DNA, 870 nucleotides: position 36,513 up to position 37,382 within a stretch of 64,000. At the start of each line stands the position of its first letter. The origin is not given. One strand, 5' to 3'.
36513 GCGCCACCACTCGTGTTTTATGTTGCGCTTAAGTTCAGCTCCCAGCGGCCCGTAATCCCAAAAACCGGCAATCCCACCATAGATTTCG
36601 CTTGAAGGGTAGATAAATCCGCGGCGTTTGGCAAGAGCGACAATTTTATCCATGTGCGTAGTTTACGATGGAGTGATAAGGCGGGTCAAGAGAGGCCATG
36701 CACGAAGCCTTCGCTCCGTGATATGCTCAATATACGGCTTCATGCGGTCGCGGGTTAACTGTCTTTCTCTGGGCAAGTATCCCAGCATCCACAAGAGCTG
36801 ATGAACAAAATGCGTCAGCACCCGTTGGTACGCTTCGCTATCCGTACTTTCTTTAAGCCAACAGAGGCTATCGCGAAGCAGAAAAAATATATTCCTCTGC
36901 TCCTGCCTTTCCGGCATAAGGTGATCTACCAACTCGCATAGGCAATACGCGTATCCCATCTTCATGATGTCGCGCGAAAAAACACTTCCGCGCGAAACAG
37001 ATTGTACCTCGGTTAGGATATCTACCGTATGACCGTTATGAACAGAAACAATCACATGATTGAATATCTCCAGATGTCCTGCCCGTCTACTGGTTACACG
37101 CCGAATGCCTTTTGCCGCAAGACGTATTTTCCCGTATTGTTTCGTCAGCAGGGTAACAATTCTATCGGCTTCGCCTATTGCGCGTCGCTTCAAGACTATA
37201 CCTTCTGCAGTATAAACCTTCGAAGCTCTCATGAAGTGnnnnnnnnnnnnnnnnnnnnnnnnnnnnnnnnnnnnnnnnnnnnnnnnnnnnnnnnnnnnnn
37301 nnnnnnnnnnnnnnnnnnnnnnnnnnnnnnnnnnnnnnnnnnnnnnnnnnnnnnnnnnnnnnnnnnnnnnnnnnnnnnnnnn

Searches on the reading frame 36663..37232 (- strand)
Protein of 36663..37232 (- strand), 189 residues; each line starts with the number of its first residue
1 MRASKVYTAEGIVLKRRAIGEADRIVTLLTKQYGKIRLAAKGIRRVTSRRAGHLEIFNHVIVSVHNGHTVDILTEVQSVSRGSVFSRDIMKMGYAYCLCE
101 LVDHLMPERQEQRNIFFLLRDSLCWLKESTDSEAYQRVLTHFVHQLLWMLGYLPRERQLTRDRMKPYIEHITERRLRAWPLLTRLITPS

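Call 16: search_protein_families(library=pfam, proteins=[window:36663-37232:-], max_evalue=0.001)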
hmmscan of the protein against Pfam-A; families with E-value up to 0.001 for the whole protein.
window:36663-37232:- (189 aa): 2 families
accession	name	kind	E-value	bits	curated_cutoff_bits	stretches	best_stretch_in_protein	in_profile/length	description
PF11967.14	RecO_N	-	1e-19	70.7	27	1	6-79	3-77/80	Recombination protein O N terminal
PF02565.21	RecO_C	-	9.4e-11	42.1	22.1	1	87-155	2-67/157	Recombination protein O C terminal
